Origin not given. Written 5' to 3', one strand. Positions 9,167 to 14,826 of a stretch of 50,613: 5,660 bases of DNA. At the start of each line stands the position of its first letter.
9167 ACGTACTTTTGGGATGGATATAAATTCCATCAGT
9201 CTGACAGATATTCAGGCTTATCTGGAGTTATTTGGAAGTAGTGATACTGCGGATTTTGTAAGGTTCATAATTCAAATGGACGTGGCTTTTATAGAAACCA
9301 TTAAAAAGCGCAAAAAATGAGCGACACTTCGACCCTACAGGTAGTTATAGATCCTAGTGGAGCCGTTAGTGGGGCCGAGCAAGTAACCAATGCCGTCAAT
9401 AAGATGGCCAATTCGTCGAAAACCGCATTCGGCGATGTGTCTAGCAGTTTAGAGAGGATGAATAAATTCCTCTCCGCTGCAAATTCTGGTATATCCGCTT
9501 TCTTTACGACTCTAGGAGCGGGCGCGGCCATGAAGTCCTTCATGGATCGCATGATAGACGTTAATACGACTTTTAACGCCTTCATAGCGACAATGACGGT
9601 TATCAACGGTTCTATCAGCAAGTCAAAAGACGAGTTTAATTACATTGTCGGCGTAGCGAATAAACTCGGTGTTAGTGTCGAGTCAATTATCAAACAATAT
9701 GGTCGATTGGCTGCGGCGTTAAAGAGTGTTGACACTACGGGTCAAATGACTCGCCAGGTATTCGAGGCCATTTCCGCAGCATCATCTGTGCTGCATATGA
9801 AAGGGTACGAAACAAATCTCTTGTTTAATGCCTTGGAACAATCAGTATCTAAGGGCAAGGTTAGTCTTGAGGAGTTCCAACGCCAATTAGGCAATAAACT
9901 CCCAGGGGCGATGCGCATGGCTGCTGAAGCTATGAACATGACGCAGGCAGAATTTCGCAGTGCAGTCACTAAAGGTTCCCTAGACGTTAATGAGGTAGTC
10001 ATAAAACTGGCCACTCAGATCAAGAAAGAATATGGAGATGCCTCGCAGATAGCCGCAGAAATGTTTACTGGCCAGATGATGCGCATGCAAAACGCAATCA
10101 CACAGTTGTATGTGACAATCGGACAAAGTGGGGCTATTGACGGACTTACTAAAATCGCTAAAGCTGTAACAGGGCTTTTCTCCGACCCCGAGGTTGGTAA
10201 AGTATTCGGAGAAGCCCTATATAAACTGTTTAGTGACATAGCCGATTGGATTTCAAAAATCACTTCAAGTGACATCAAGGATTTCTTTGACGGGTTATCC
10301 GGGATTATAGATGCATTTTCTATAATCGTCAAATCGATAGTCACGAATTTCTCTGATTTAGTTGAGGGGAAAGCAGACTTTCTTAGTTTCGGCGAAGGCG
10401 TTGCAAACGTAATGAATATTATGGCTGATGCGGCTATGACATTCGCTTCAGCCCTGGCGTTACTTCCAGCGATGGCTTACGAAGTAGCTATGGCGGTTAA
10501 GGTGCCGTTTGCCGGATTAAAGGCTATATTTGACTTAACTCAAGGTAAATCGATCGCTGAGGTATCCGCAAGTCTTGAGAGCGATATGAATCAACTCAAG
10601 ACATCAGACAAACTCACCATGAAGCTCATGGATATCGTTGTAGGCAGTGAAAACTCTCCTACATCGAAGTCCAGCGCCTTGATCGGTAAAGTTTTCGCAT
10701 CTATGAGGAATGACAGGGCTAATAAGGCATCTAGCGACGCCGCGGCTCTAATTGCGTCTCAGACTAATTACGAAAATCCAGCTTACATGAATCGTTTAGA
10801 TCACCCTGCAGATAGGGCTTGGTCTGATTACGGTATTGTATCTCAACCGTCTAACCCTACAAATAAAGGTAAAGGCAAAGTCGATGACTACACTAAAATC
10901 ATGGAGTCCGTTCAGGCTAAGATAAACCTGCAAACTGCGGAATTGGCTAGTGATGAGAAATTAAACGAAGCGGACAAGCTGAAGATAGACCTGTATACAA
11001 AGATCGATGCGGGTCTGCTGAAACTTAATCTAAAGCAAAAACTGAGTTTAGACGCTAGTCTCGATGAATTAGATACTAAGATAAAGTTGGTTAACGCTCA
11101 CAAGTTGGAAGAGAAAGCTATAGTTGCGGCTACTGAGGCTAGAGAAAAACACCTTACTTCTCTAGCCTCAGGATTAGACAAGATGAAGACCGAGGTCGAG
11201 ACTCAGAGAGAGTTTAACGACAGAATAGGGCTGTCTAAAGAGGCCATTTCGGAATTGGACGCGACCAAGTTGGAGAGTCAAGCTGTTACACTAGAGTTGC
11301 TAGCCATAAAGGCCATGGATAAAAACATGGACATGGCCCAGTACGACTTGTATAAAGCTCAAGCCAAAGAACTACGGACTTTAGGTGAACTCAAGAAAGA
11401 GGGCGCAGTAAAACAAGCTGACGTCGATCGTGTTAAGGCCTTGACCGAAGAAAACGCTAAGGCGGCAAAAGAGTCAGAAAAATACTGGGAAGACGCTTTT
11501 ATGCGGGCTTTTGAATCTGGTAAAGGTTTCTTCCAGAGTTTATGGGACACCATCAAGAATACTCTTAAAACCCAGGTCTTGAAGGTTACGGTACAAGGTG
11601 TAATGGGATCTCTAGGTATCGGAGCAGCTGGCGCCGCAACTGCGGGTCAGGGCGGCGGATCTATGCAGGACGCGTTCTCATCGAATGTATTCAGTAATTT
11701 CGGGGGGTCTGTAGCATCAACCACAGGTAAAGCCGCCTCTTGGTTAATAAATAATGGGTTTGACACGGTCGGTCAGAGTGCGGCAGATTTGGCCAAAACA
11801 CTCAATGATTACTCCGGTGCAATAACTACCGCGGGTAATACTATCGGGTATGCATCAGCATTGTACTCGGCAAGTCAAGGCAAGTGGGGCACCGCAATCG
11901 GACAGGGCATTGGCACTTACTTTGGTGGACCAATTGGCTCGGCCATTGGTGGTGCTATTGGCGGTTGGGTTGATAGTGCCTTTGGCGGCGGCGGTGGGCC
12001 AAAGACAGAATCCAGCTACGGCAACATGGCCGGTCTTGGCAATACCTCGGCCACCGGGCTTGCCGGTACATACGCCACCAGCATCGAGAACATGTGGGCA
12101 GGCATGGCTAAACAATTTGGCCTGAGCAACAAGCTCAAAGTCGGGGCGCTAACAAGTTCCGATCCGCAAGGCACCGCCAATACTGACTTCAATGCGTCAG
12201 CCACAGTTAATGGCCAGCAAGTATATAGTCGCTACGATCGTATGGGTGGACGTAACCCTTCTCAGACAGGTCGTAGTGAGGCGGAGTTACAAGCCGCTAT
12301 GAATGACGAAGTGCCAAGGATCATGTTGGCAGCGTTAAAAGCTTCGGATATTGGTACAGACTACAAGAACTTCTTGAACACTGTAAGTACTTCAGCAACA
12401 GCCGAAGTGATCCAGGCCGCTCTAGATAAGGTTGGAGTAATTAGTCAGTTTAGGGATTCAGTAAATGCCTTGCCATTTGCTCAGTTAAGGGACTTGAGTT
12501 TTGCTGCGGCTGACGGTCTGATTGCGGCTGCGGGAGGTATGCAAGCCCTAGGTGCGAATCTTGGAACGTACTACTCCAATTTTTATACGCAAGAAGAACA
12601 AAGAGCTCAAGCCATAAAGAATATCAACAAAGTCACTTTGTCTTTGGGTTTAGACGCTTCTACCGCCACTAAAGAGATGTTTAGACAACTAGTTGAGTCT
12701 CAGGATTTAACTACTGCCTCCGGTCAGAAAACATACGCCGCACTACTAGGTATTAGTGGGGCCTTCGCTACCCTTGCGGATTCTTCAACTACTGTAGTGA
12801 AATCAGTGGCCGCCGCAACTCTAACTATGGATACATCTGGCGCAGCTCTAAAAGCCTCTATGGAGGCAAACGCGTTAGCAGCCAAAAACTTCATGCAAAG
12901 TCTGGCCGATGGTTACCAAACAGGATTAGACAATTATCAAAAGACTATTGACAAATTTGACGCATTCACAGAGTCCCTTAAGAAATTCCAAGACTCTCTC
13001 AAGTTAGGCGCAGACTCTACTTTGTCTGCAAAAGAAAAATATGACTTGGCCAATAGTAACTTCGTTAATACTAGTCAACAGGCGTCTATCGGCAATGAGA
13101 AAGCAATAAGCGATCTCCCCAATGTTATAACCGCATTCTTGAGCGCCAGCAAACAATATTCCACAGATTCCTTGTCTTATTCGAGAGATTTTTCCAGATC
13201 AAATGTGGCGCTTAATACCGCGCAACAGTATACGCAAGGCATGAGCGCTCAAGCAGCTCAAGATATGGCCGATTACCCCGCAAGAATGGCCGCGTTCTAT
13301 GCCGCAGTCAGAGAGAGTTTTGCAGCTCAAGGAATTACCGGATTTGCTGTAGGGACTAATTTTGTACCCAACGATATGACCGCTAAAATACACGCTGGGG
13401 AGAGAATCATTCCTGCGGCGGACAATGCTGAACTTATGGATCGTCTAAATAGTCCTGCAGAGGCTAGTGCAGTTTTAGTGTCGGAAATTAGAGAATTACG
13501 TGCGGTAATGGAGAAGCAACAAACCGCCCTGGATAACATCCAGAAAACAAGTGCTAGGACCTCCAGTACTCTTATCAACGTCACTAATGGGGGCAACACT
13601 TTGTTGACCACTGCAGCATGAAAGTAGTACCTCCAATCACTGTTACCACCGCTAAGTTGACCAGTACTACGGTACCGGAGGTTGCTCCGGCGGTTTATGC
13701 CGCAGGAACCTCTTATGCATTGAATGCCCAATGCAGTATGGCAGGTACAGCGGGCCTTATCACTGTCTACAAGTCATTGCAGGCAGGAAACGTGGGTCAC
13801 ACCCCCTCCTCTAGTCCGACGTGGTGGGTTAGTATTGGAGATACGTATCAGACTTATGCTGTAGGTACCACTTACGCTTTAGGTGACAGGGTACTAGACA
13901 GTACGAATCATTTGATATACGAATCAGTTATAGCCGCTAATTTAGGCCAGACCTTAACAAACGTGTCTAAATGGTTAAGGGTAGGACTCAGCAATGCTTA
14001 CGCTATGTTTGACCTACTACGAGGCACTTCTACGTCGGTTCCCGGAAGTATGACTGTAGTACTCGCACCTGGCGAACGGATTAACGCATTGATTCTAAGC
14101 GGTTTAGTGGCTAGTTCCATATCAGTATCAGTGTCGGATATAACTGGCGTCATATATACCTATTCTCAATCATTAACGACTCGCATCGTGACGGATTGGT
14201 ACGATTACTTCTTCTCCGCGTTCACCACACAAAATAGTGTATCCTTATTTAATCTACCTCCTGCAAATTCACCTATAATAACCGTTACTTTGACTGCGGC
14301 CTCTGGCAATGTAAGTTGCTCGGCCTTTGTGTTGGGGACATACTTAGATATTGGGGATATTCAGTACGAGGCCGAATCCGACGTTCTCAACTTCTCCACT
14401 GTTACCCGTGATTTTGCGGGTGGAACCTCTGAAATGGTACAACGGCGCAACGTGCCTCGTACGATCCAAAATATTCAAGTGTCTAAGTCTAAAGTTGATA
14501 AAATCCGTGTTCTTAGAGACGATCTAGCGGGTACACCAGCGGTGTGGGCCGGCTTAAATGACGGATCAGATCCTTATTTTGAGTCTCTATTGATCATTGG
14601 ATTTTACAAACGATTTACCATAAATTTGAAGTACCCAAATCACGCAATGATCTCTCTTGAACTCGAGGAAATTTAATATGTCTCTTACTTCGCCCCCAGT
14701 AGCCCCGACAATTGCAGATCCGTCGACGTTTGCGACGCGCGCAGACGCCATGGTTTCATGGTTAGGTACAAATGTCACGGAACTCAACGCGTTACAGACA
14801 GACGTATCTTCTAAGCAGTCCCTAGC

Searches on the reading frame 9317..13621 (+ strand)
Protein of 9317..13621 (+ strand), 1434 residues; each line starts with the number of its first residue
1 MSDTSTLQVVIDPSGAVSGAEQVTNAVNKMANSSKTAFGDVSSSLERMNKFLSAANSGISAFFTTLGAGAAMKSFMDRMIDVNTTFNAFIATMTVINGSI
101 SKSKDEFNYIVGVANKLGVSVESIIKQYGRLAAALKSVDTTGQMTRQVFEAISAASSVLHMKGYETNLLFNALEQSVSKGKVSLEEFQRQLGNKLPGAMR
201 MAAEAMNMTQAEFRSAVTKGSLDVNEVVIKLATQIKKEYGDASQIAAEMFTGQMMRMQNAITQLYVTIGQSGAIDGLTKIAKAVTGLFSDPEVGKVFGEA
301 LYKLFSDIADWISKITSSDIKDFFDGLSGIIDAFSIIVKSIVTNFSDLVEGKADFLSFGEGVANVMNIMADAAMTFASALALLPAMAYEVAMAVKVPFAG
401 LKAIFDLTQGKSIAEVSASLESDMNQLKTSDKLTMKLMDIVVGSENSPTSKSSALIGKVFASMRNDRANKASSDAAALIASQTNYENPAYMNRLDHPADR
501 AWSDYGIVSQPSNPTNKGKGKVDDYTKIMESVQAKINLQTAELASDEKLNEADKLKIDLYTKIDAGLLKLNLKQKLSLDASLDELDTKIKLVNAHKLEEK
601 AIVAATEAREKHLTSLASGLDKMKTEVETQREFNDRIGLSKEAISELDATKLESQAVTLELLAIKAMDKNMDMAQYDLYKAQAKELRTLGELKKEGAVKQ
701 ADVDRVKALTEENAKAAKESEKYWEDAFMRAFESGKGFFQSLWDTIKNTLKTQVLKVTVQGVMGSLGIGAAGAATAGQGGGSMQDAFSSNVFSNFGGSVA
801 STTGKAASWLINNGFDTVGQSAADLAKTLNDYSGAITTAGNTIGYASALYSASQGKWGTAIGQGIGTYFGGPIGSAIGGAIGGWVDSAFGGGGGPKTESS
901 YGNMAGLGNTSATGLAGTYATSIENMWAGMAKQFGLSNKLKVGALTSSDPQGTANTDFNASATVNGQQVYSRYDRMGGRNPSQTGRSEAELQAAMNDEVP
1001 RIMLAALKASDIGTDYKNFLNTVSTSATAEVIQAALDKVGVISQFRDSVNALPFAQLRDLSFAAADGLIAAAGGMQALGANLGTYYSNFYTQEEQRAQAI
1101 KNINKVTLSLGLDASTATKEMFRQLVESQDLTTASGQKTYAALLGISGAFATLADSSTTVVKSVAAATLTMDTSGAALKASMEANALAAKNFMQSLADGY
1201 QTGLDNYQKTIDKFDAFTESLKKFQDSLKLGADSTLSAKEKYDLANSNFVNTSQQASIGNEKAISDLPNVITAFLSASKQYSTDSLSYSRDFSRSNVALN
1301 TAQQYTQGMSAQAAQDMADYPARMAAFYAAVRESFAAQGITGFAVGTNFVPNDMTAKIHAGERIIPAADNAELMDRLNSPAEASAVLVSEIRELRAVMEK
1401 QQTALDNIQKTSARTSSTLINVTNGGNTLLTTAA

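Call 32: search_protein_families(library=phrogs, proteins=[window:9317-13621:+], max_evalue=0.00001)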
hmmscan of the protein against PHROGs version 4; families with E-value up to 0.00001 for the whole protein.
window:9317-13621:+ (1434 aa): 10 families
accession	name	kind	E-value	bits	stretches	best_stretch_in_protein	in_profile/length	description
phrog_2335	-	tail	1.2e-39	137.2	1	22-718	433-1136/1536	tail length tape measure protein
phrog_1716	-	tail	6.1e-39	135.2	1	20-801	31-817/943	tail length tape measure protein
phrog_9807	-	tail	1.4e-31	109.9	1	18-282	268-540/1972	tail length tape measure protein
phrog_18891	-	tail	3.2e-26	92.5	1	56-289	253-478/1191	tail length tape measure protein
phrog_25966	-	tail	4.6e-25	88.4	2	598-1195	615-1246/1651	tail length tape measure protein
phrog_1292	-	tail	1.5e-12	47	1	172-404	359-602/1523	tail length tape measure protein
phrog_33615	-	unknown function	4.4e-12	45.5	1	48-426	253-639/1395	-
phrog_7817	-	unknown function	3.8e-11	43.2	1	87-476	318-673/742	-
phrog_167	-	tail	2.2e-10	39.9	1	22-461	301-673/1555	tail length tape measure protein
phrog_25927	-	tail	6.6e-10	39.4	1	76-304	177-419/625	tail length tape measure protein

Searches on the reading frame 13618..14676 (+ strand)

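Call 32: search_protein_families(library=phrogs, proteins=[window:13618-14676:+], max_evalue=0.00001)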
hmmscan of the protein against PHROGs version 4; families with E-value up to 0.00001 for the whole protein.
window:13618-14676:+ (352 aa): 2 families
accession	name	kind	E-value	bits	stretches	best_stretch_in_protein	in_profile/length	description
phrog_6278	-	unknown function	1.8e-59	202.4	2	76-351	27-304/306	-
phrog_34644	-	unknown function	5.8e-18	65.9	1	77-343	332-599/609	-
